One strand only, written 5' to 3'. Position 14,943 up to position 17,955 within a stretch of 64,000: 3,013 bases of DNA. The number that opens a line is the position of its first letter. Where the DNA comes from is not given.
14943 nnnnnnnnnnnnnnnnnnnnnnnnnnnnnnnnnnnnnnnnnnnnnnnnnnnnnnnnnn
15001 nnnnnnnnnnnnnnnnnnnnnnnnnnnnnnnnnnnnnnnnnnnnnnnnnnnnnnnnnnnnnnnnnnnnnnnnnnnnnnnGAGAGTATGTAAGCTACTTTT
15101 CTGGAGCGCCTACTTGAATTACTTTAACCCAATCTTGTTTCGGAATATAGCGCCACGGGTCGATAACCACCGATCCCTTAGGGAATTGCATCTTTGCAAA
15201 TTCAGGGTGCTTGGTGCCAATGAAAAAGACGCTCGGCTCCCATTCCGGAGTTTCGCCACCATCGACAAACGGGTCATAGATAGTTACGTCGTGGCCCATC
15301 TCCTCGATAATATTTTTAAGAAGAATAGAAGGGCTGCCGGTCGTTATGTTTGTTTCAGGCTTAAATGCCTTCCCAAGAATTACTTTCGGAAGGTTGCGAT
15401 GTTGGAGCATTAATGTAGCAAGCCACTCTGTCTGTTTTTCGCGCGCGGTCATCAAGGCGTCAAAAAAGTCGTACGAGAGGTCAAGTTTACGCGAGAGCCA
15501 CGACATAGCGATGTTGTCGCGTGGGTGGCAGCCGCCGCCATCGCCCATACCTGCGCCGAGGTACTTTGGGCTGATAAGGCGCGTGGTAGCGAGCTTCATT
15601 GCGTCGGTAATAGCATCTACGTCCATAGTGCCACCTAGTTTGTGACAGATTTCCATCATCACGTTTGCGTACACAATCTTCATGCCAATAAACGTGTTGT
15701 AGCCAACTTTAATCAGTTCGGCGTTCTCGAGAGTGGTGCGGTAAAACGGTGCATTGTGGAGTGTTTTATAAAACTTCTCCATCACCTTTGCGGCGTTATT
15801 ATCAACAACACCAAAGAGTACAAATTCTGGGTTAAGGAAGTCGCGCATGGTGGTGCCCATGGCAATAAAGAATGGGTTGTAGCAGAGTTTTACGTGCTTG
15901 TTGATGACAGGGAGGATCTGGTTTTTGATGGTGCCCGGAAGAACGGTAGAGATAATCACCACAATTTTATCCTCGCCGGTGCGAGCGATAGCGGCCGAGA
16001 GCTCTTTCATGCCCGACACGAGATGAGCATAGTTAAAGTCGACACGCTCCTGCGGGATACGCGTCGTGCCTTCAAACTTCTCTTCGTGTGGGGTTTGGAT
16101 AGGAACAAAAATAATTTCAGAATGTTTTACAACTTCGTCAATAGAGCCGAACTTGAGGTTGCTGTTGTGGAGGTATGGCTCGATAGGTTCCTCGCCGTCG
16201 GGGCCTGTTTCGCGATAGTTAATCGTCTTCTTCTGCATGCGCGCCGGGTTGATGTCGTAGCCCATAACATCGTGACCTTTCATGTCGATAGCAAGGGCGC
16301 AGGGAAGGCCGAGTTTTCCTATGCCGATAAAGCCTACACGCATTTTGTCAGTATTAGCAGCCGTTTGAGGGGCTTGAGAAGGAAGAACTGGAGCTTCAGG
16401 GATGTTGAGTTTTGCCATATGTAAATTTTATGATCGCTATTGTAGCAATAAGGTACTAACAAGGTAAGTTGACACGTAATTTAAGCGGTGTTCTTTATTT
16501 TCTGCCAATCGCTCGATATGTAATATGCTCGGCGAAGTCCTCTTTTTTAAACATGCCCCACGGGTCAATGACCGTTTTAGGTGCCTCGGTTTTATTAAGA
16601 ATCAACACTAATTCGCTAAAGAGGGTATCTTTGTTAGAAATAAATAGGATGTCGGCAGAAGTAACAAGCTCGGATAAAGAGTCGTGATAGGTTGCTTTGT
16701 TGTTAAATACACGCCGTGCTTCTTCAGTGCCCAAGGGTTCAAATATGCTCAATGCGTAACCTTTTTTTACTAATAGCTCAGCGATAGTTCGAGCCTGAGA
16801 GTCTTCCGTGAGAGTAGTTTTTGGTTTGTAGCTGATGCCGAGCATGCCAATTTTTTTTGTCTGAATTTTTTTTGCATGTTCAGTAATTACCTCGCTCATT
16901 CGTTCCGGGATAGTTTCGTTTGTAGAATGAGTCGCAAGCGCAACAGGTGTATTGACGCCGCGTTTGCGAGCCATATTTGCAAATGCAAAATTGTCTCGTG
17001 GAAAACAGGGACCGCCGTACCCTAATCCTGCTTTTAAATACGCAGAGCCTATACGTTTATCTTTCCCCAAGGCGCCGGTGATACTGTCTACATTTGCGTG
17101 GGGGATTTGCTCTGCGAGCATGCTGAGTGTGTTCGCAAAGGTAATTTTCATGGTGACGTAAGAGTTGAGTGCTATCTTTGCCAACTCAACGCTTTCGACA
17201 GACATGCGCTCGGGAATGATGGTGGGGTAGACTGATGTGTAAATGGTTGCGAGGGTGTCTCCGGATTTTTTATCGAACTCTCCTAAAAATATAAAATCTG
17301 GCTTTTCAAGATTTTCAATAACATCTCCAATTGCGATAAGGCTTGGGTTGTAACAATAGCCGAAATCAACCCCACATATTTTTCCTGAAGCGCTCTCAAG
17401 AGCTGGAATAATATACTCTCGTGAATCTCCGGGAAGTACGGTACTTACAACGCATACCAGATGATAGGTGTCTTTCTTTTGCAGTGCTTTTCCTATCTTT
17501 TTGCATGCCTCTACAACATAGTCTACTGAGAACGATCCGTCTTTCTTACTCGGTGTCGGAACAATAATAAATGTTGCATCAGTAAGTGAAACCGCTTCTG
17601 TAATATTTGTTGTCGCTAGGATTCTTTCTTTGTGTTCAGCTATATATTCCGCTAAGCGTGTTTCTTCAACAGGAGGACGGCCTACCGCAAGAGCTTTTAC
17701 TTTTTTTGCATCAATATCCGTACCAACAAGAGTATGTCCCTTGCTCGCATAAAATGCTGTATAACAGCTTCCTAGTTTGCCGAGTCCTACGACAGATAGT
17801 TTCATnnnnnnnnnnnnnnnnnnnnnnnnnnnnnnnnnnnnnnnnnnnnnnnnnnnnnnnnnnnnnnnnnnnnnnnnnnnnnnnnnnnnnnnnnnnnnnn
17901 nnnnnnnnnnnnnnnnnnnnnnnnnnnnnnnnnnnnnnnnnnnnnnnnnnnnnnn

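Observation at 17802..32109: Complete GDP-L-fucose branch plus a GDP-mannose 3,5-epimerase-like enzyme and two GT11-like fucosyltransferases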

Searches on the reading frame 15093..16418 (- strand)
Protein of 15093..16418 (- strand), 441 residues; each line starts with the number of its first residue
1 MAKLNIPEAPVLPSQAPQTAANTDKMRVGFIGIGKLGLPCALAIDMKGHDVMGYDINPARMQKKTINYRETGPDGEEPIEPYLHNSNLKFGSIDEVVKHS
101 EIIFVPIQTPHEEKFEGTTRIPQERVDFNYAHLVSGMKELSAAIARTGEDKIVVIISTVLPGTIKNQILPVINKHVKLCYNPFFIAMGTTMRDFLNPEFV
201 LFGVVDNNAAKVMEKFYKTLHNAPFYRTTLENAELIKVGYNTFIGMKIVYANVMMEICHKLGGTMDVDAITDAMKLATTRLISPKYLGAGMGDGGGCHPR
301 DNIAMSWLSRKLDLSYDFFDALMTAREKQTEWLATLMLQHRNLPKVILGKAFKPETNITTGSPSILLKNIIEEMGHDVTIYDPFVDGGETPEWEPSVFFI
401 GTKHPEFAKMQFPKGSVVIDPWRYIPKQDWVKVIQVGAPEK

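Call 4: search_protein_families(library=ncbifam, proteins=[window:15093-16418:-], max_evalue=0.001)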
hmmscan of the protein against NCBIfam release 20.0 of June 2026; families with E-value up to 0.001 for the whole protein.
window:15093-16418:- (441 aa): 8 families
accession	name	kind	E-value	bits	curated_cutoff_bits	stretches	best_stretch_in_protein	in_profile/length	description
TIGR03026.1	NDP-sugDHase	subfamily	2.8e-55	187.8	189.8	1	26-387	1-358/413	nucleotide sugar dehydrogenase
NF041297.1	UDPGDh_AglM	equivalog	5.4e-43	147.5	670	1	26-385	1-359/429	UDP-glucose 6-dehydrogenase AglM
NF047673.2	TeichurnBiosyTuaD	equivalog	5.2e-36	124.7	700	1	27-386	3-354/439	UDP-glucose 6-dehydrogenase TuaD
NF040825.1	UDPMaNacDH_Arch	equivalog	1.3e-27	96.8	750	1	26-412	1-382/418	UDP-N-acetyl-D-mannosamine dehydrogenase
NF011631.0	PRK15057.1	equivalog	2.8e-11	43.2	757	1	26-385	1-339/388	UDP-glucose 6-dehydrogenase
NF008286.0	PRK11064.1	equivalog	1e-09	37.5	459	1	27-297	5-266/420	UDP-N-acetyl-D-mannosamine dehydrogenase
NF011729.0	PRK15182.1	equivalog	5.7e-07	28.6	592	1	24-270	5-239/425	Vi polysaccharide biosynthesis UDP-N-acetylglucosamine C-6 dehydrogenase TviB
NF012005.0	PRK15461.1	equivalog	0.00066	18.9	348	0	27-63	3-39/298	sulfolactaldehyde 3-reductase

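Call 5: search_protein_families(library=pfam, proteins=[window:15093-16418:-], max_evalue=0.001)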
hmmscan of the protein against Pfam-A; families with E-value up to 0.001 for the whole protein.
window:15093-16418:- (441 aa): 4 families
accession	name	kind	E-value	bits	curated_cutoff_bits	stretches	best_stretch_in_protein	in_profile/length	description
PF03721.20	UDPG_MGDP_dh_N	-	6.9e-23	81.6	27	1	26-215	1-186/187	UDP-glucose/GDP-mannose dehydrogenase family, NAD binding domain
PF00984.24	UDPG_MGDP_dh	-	6e-17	62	25.4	1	231-323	1-89/94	UDP-glucose/GDP-mannose dehydrogenase family, central domain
PF03720.21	UDPG_MGDP_dh_C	-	9.2e-07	29.6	30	1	347-394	2-49/103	UDP-glucose/GDP-mannose dehydrogenase family, UDP binding domain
PF03446.21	NAD_binding_2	-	0.00016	22.2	21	1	27-65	1-39/161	NAD binding domain of 6-phosphogluconate dehydrogenase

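Call 12: search_solved_structures(query=window:15093-16418:-, max_evalue=1e-10)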
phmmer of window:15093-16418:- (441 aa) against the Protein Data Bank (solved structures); distinct sequences matched with E-value up to 1e-10: 22.
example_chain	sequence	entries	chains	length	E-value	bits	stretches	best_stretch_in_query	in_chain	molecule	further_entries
1mfz_A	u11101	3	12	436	1.1e-32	116.6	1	26-386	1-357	GDP-mannose 6-dehydrogenase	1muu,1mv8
3vtf_A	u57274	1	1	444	4.3e-32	114.7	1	28-386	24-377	UDP-glucose 6-dehydrogenase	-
4a7p_A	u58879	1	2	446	4e-25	91.7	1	25-384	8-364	UDP-GLUCOSE DEHYDROGENASE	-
4r16_A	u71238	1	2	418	9.6e-22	80.6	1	26-412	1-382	418aa long hypothetical UDP-N-acetyl-D-mannosaminuronic acid dehydrogenase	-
3gg2_A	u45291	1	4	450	1.6e-19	73.2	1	28-384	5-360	Sugar dehydrogenase, UDP-glucose/GDP-mannose dehydrogenase family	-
4edf_A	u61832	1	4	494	5.3e-18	68.3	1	30-385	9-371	UDP-glucose 6-dehydrogenase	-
9ou8_A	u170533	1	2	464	7.2e-18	67.8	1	30-385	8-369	UDP-glucose 6-dehydrogenase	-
5tjh_A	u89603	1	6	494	1.2e-17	67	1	30-385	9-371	UDP-glucose 6-dehydrogenase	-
3khu_A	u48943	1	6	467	1.4e-17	66.9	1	30-385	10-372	UDP-glucose 6-dehydrogenase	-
2q3e_A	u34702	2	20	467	1.4e-17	66.9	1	30-385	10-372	UDP-glucose 6-dehydrogenase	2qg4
5w4x_A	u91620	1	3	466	1.4e-17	66.8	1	30-385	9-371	UDP-glucose 6-dehydrogenase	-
3tdk_A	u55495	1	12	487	1.6e-17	66.7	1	30-385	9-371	UDP-glucose 6-dehydrogenase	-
6c4j_A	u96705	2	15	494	1.6e-17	66.6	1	30-385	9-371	UDP-glucose 6-dehydrogenase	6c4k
5vr8_A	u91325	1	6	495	1.6e-17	66.6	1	30-385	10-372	UDP-glucose 6-dehydrogenase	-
3prj_A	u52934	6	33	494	1.7e-17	66.6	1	30-385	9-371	UDP-glucose 6-dehydrogenase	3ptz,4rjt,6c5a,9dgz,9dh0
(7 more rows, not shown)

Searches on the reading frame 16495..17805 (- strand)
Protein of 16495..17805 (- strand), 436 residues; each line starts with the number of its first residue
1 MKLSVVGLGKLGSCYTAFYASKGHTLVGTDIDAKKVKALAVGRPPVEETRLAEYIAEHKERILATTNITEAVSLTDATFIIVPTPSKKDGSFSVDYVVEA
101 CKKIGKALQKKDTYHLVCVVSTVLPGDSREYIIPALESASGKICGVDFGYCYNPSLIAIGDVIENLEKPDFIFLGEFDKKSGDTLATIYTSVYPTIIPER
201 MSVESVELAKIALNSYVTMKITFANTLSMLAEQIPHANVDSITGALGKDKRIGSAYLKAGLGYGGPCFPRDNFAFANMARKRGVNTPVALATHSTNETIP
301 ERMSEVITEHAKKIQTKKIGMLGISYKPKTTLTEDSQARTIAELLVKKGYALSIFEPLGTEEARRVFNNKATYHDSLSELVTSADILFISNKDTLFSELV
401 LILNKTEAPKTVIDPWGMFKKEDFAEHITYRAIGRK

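Call 4: search_protein_families(library=ncbifam, proteins=[window:16495-17805:-], max_evalue=0.001)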
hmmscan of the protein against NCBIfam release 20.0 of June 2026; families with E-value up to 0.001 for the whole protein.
window:16495-17805:- (436 aa): 7 families
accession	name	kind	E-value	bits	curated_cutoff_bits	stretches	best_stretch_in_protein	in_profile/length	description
TIGR03026.1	NDP-sugDHase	subfamily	4.6e-90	302.3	189.8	1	1-414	1-410/413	nucleotide sugar dehydrogenase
NF041297.1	UDPGDh_AglM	equivalog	2.2e-77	260.8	670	1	1-401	1-400/429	UDP-glucose 6-dehydrogenase AglM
NF047673.2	TeichurnBiosyTuaD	equivalog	5.7e-57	193.8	700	1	2-435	3-431/439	UDP-glucose 6-dehydrogenase TuaD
NF040825.1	UDPMaNacDH_Arch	equivalog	1.1e-27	96.9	750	1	1-420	1-402/418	UDP-N-acetyl-D-mannosamine dehydrogenase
NF008286.0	PRK11064.1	equivalog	2.1e-23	82.6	459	1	2-398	5-401/420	UDP-N-acetyl-D-mannosamine dehydrogenase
NF011631.0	PRK15057.1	equivalog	8.1e-16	58.1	757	1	1-392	1-367/388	UDP-glucose 6-dehydrogenase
NF011729.0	PRK15182.1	equivalog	2e-15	56.5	592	1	2-367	8-366/425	Vi polysaccharide biosynthesis UDP-N-acetylglucosamine C-6 dehydrogenase TviB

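Call 5: search_protein_families(library=pfam, proteins=[window:16495-17805:-], max_evalue=0.001)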
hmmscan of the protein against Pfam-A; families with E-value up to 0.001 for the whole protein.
window:16495-17805:- (436 aa): 4 families
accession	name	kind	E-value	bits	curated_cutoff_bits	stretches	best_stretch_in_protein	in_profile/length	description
PF03721.20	UDPG_MGDP_dh_N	-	1.4e-35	123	27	1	1-186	1-185/187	UDP-glucose/GDP-mannose dehydrogenase family, NAD binding domain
PF00984.24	UDPG_MGDP_dh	-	5.9e-24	84.4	25.4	1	205-297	2-93/94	UDP-glucose/GDP-mannose dehydrogenase family, central domain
PF03720.21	UDPG_MGDP_dh_C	-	6.3e-12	46.2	30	1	321-420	2-102/103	UDP-glucose/GDP-mannose dehydrogenase family, UDP binding domain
PF03446.21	NAD_binding_2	-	6.7e-06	26.6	21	0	3-89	2-70/161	NAD binding domain of 6-phosphogluconate dehydrogenase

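Call 11: search_solved_structures(query=window:16495-17805:-, max_evalue=1e-20)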
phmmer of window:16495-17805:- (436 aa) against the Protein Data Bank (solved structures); distinct sequences matched with E-value up to 1e-20: 22.
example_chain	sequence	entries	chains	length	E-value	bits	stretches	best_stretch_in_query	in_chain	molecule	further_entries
3vtf_A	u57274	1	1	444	7.6e-64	219.9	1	2-385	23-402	UDP-glucose 6-dehydrogenase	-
1mfz_A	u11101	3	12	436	6.5e-63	216.8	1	1-419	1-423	GDP-mannose 6-dehydrogenase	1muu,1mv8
3gg2_A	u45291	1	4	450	3.2e-46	161.8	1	3-389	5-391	Sugar dehydrogenase, UDP-glucose/GDP-mannose dehydrogenase family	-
2y0d_A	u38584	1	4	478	6.8e-45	157.4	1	1-384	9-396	UDP-GLUCOSE DEHYDROGENASE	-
2y0c_A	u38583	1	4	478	3.4e-44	155.1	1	1-384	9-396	UDP-GLUCOSE DEHYDROGENASE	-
2y0e_A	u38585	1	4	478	6.4e-44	154.2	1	1-384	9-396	UDP-GLUCOSE DEHYDROGENASE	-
4a7p_A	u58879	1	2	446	9.1e-44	153.7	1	2-409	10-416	UDP-GLUCOSE DEHYDROGENASE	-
9ou8_A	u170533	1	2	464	4.7e-30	108.6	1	4-382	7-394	UDP-glucose 6-dehydrogenase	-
6c4j_A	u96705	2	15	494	7.4e-30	107.9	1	4-382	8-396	UDP-glucose 6-dehydrogenase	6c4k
5w4x_A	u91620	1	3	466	7.7e-30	107.9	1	4-382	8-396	UDP-glucose 6-dehydrogenase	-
3khu_A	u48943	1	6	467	7.7e-30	107.9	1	4-382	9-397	UDP-glucose 6-dehydrogenase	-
2q3e_A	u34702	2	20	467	7.7e-30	107.9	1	4-382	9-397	UDP-glucose 6-dehydrogenase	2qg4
3tdk_A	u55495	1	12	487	8.8e-30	107.7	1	4-382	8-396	UDP-glucose 6-dehydrogenase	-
3prj_A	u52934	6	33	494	9.2e-30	107.6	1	4-382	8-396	UDP-glucose 6-dehydrogenase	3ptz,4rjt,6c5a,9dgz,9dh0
5vr8_A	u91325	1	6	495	9.3e-30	107.6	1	4-382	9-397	UDP-glucose 6-dehydrogenase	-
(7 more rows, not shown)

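Call 49: search_solved_structures(query=A2, max_evalue=1e-30)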
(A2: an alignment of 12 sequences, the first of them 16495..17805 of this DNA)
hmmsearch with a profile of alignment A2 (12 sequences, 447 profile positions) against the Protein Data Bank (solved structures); distinct sequences matched with E-value up to 1e-30: 28.
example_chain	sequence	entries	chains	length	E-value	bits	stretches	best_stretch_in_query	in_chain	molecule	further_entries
3vtf_A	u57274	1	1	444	8.6e-98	331.1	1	5-420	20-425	UDP-glucose 6-dehydrogenase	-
1mfz_A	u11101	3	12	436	6.5e-93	315.1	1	7-427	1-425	GDP-mannose 6-dehydrogenase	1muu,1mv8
3gg2_A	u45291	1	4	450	2.1e-91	310.1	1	7-443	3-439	Sugar dehydrogenase, UDP-glucose/GDP-mannose dehydrogenase family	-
2y0d_A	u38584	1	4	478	3.6e-83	283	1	6-442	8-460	UDP-GLUCOSE DEHYDROGENASE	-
2y0c_A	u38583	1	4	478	5.1e-82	279.1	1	6-442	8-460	UDP-GLUCOSE DEHYDROGENASE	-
2y0e_A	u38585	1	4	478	7.4e-82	278.6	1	6-442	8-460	UDP-GLUCOSE DEHYDROGENASE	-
4a7p_A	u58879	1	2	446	2e-81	277.2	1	6-441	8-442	UDP-GLUCOSE DEHYDROGENASE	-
9ou8_A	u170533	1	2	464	2.6e-64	220.8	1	6-427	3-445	UDP-glucose 6-dehydrogenase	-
5tjh_A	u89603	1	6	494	7.3e-64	219.3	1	5-427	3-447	UDP-glucose 6-dehydrogenase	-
6c4j_A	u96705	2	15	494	1e-63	218.9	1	5-427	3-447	UDP-glucose 6-dehydrogenase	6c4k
5vr8_A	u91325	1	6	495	1.2e-63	218.6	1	5-427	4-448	UDP-glucose 6-dehydrogenase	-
2q3e_A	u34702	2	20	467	1.2e-63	218.6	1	5-427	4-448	UDP-glucose 6-dehydrogenase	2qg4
3tdk_A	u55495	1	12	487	1.2e-63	218.5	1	5-427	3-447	UDP-glucose 6-dehydrogenase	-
5w4x_A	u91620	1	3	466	1.3e-63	218.5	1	5-427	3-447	UDP-glucose 6-dehydrogenase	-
3prj_A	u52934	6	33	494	1.3e-63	218.5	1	5-427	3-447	UDP-glucose 6-dehydrogenase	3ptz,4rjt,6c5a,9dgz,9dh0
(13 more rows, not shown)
